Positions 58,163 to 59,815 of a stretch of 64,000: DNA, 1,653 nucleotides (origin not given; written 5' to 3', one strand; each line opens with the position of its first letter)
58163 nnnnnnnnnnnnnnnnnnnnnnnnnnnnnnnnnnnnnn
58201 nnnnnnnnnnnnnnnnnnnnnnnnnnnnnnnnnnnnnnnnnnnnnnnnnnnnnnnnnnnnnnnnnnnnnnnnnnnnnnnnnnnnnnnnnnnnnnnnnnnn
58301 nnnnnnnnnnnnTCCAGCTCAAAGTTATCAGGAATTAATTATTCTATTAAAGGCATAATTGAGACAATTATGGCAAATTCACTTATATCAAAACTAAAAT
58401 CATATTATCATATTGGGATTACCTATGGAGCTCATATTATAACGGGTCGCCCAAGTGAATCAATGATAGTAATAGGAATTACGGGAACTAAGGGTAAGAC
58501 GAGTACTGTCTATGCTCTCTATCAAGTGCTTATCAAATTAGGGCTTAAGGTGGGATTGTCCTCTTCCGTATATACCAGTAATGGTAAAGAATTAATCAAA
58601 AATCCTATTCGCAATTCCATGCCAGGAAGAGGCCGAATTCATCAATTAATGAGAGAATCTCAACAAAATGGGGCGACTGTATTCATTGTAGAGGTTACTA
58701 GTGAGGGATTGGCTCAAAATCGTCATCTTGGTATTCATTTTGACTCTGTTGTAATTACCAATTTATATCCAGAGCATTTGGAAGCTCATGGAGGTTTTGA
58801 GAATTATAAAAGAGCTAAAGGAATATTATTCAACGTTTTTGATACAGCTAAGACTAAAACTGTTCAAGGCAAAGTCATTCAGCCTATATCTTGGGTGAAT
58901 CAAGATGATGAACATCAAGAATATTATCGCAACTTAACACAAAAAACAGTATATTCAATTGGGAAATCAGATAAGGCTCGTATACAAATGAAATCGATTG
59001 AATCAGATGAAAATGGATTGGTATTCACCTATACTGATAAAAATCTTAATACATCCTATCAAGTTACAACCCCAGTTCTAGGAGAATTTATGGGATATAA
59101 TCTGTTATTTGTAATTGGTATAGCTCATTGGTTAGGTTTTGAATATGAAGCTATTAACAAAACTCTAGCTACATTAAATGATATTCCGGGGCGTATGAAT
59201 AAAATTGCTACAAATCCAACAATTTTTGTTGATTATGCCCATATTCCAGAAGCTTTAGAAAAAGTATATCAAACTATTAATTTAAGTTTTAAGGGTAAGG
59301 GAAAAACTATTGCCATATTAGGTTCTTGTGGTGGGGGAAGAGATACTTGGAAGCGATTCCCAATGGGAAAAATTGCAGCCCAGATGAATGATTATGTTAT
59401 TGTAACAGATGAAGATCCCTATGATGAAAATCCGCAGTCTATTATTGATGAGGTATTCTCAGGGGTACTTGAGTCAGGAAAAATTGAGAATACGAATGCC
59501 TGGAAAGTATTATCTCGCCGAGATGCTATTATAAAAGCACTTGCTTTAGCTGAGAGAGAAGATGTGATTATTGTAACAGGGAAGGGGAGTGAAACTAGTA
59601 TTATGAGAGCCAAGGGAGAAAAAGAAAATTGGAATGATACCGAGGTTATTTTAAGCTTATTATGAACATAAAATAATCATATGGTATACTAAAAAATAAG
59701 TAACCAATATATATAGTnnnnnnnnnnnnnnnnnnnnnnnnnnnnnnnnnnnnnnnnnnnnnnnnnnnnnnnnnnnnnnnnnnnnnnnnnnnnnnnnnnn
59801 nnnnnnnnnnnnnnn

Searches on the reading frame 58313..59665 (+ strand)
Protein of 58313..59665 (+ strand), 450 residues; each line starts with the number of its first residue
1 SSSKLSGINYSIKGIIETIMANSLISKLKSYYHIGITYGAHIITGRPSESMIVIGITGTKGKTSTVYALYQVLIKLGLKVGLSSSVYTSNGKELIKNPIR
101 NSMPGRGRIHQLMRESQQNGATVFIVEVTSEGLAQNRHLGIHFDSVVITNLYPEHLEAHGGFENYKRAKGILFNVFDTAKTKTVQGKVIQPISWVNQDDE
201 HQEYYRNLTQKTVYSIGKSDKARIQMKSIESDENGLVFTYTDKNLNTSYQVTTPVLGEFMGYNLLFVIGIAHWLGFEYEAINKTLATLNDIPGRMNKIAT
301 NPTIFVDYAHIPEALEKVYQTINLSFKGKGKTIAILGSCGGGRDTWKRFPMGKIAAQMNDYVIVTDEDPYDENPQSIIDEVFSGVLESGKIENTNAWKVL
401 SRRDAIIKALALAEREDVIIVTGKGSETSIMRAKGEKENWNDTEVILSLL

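Call 36: search_protein_families(library=pfam, proteins=[window:58313-59665:+], max_evalue=0.0001)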
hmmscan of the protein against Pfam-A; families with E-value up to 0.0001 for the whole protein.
window:58313-59665:+ (450 aa): 2 families
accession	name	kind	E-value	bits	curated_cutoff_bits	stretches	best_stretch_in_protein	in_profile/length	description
PF08245.18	Mur_ligase_M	-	1.6e-33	116.8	24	1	56-270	1-199/200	Mur ligase middle domain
PF02875.26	Mur_ligase_C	-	2.3e-21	77.4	28.4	1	293-425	1-127/127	Mur ligase, glutamate ligase domain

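Call 61: find_homologous_proteins(query=window:58370-59662:+, max_evalue=1e-30)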
Query window:58370-59662:+ (431 aa): 5142 proteins with E <= 1e-30 among 8000 candidates; the best 120 are listed.
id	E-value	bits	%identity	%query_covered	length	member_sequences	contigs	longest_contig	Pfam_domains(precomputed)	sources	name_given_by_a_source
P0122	3.6e-284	960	100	100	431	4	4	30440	PF02875.27,PF08245.19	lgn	-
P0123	8.5e-260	879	90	100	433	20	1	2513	PF02875.27,PF08245.19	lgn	-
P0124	1.4e-256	869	90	100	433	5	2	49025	PF02875.27,PF08245.19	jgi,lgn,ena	jgi:UDP-N-acetylmuramoyl-L-alanyl-D-glutamate--2,6-diaminopimelate ligase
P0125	1.5e-253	859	88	100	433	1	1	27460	PF02875.27,PF08245.19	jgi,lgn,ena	jgi:UDP-N-acetylmuramyl-tripeptide synthetase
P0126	1.4e-224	763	78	100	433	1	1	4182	PF02875.27,PF08245.19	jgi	-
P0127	5.8e-220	748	75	100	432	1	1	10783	PF02875.27,PF08245.19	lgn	-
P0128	6.1e-220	748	76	100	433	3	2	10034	PF02875.27,PF08245.19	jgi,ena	jgi:UDP-N-acetylmuramoyl-L-alanyl-D-glutamate--2,6-diaminopimelate ligase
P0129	8.4e-220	748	76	100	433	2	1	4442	PF02875.27,PF08245.19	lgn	-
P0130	8.6e-220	748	75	100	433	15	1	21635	PF02875.27,PF08245.19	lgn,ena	-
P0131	1.1e-219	747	75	100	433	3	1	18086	PF02875.27,PF08245.19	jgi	jgi:UDP-N-acetylmuramoyl-L-alanyl-D-glutamate--2,6-diaminopimelate ligase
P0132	1.1e-219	747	75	100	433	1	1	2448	PF02875.27,PF08245.19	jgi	-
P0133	1.2e-219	747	75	100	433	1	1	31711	PF02875.27,PF08245.19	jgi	-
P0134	1.2e-219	747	75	100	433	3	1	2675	PF02875.27,PF08245.19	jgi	jgi:UDP-N-acetylmuramoyl-L-alanyl-D-glutamate--2,6-diaminopimelate ligase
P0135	1.6e-219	747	75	100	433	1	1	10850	PF02875.27,PF08245.19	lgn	-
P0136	4.3e-219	745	75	100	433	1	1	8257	PF02875.27,PF08245.19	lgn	-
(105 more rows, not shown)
